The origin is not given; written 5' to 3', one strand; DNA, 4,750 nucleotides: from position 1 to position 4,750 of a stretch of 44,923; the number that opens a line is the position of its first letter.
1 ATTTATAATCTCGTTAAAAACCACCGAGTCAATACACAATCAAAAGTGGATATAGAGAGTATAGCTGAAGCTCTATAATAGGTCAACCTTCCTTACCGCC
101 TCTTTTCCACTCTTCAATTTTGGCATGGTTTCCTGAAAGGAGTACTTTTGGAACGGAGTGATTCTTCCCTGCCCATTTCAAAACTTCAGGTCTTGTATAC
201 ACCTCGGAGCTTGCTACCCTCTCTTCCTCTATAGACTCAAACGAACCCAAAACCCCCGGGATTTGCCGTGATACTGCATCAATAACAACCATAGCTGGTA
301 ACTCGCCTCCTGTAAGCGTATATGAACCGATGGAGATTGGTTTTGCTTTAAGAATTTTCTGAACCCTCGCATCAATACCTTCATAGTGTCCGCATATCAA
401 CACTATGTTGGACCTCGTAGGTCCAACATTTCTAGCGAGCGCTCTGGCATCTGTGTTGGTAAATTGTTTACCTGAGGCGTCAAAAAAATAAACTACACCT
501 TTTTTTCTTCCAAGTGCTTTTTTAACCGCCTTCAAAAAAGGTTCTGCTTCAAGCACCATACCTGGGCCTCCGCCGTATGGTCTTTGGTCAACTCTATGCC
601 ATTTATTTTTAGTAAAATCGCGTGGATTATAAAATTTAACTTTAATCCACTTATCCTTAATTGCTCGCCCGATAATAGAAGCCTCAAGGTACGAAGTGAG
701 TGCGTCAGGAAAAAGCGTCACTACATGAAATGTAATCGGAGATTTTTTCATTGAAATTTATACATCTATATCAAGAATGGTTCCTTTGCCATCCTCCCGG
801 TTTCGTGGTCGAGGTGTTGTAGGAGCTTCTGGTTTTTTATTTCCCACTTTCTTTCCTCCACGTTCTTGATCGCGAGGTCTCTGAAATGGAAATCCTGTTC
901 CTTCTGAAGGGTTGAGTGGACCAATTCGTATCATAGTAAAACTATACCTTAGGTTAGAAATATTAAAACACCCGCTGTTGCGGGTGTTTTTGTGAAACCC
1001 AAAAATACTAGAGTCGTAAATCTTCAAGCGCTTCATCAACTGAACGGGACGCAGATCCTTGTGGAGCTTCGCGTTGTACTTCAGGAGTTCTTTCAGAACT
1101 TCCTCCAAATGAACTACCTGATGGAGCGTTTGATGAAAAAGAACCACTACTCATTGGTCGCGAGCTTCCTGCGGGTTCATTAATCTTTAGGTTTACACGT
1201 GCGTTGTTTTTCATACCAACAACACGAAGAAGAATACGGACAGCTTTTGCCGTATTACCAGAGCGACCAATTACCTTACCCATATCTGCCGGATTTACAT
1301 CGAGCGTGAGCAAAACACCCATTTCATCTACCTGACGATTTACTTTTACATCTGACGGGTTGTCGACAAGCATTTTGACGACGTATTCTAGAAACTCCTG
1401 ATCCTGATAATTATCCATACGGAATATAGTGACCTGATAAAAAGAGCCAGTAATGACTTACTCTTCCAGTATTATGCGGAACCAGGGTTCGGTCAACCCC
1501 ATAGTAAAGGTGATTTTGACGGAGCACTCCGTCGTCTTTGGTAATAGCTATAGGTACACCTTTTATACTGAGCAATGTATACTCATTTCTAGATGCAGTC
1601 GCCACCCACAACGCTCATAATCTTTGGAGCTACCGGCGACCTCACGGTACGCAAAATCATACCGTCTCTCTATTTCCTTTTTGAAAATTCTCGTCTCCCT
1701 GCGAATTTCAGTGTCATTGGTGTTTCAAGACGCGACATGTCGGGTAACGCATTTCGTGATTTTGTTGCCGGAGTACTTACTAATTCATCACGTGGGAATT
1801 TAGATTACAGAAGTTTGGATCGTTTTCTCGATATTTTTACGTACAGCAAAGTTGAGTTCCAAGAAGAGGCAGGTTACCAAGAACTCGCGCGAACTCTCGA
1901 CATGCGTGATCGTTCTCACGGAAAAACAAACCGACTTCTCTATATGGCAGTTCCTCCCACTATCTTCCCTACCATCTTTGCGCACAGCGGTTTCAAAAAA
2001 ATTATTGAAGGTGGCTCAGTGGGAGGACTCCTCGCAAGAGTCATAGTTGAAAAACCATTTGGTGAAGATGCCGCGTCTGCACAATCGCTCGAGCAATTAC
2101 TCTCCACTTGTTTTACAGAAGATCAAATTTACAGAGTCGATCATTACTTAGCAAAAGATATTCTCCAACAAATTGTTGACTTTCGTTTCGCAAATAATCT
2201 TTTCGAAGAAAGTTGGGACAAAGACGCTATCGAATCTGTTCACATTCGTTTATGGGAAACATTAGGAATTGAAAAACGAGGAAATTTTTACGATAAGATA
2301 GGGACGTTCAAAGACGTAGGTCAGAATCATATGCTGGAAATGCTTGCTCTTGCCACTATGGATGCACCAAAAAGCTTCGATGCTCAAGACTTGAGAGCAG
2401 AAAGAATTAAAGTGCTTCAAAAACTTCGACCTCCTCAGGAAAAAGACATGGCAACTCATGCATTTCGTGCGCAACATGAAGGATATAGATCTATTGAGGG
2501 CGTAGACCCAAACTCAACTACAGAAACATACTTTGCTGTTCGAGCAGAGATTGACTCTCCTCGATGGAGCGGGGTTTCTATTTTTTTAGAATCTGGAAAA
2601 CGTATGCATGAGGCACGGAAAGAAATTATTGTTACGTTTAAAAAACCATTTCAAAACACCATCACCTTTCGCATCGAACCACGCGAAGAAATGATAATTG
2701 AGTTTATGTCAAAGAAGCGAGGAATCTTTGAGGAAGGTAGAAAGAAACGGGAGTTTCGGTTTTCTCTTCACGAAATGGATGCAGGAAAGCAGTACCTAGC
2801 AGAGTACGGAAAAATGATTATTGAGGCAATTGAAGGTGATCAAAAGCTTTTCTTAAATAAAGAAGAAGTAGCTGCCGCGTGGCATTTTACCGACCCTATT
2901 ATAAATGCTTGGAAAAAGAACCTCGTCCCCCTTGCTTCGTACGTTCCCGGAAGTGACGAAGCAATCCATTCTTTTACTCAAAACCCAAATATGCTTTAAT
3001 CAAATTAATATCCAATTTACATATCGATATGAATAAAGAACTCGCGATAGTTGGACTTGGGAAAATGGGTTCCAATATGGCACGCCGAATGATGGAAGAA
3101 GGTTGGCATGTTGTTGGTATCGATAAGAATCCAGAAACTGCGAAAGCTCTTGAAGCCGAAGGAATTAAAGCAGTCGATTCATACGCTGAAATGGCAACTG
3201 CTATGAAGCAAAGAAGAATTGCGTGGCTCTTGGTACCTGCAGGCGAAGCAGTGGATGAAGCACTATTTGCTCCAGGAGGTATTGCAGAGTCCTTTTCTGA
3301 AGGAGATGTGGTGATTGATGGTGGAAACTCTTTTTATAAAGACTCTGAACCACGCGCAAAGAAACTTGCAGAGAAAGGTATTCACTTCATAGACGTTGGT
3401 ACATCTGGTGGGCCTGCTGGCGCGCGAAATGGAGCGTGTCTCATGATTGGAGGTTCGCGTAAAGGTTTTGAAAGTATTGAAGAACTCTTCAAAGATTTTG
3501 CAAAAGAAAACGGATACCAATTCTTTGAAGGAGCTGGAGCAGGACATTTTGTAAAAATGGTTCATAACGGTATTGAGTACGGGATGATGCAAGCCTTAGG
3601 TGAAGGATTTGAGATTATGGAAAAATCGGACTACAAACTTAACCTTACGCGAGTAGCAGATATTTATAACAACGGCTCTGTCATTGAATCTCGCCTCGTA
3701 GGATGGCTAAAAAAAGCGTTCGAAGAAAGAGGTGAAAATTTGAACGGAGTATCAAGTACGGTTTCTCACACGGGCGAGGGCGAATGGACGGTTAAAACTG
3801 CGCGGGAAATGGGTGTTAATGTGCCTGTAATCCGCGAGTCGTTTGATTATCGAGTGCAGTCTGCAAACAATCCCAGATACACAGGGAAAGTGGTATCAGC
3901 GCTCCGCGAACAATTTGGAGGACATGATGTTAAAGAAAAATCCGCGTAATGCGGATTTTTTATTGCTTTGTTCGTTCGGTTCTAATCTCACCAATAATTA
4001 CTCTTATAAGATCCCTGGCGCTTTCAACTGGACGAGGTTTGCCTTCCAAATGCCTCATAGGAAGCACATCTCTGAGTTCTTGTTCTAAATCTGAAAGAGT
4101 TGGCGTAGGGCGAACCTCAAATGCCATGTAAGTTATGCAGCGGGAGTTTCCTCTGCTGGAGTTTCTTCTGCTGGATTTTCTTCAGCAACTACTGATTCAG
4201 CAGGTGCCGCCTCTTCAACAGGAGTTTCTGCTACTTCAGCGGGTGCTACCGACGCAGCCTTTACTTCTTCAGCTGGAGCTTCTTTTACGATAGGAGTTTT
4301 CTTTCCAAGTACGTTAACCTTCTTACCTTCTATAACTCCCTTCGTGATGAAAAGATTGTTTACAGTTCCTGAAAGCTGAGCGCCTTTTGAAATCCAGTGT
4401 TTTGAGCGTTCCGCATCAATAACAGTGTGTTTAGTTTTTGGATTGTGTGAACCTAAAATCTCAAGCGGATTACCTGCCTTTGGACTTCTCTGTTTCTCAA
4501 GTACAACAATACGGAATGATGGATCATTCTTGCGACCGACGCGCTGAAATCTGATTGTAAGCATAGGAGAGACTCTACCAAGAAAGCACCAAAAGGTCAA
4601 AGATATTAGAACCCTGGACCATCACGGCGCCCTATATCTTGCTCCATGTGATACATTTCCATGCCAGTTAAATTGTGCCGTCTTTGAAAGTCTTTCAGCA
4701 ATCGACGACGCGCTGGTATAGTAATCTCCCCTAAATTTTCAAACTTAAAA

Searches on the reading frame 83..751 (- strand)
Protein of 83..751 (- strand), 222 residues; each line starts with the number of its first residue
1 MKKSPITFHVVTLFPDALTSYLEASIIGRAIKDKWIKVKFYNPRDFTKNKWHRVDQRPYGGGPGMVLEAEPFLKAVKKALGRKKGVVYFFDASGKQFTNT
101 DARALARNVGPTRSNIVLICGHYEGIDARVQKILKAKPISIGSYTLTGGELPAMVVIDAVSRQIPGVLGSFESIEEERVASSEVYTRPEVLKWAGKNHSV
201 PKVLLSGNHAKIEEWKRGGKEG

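Call 59: search_protein_families(library=pfam, proteins=[window:83-751:-], max_evalue=0.001)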
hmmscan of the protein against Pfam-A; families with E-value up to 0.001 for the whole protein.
window:83-751:- (222 aa): 1 family
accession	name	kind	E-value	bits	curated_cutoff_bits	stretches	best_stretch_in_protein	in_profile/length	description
PF01746.26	tRNA_m1G_MT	-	1.9e-42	145.6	27.3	1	28-217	2-183/195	tRNA (Guanine-1)-methyltransferase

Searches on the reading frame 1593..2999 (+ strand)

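Call 59: search_protein_families(library=pfam, proteins=[window:1593-2999:+], max_evalue=0.001)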
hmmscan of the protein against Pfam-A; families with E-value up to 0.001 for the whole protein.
window:1593-2999:+ (468 aa): 2 families
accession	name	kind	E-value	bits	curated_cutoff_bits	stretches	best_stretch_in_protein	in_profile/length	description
PF02781.21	G6PD_C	-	2.3e-73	247.3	27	1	197-456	3-280/296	Glucose-6-phosphate dehydrogenase, C-terminal domain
PF00479.28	G6PD_N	-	1.6e-51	176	22.1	1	9-192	1-182/183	Glucose-6-phosphate dehydrogenase, NAD binding domain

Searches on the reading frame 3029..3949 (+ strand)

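Call 59: search_protein_families(library=pfam, proteins=[window:3029-3949:+], max_evalue=0.001)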
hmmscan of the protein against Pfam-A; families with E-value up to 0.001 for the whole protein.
window:3029-3949:+ (306 aa): 9 families
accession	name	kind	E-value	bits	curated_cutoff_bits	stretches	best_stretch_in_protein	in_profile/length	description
PF03446.21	NAD_binding_2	-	1.7e-43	148.9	21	1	5-160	2-155/161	NAD binding domain of 6-phosphogluconate dehydrogenase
PF00393.24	6PGD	-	1.2e-21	77.8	27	1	172-281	1-116/290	6-phosphogluconate dehydrogenase, C-terminal domain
PF02254.24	TrkA_N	-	5.8e-08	33.5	23.8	1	6-53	2-49/116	TrkA-N domain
PF03807.23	F420_oxidored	-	4.5e-07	30.8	21.6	1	5-57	2-58/94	NADP oxidoreductase coenzyme F420-dependent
PF02826.25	2-Hacid_dh_C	-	1.2e-05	25.2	25.1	1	2-72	36-102/178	D-isomer specific 2-hydroxyacid dehydrogenase, NAD binding domain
PF02737.24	3HCDH_N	-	0.00021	21.7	22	1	5-57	2-54/180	3-hydroxyacyl-CoA dehydrogenase, NAD binding domain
PF03721.20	UDPG_MGDP_dh_N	-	0.00034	20.7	27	1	4-50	2-48/187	UDP-glucose/GDP-mannose dehydrogenase family, NAD binding domain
PF01408.29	GFO_IDH_MocA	-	0.00049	21.2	24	0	5-71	3-72/120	Oxidoreductase family, NAD-binding Rossmann fold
PF04127.22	DFP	-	0.00061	20.1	22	0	11-62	29-79/186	DNA/pantothenate metabolism flavoprotein C-terminal domain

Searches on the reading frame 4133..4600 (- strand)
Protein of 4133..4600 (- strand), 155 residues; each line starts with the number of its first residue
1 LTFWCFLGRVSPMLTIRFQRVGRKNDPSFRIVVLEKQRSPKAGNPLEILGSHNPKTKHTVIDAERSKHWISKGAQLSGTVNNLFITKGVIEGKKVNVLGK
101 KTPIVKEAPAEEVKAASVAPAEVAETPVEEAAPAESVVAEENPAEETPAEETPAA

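Call 59: search_protein_families(library=pfam, proteins=[window:4133-4600:-], max_evalue=0.001)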
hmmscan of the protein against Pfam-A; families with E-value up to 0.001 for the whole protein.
window:4133-4600:- (155 aa): 1 family
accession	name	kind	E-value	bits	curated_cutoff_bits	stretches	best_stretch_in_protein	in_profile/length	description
PF00886.24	Ribosomal_S16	-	2.8e-16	59.6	27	1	20-77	1-62/62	Ribosomal protein S16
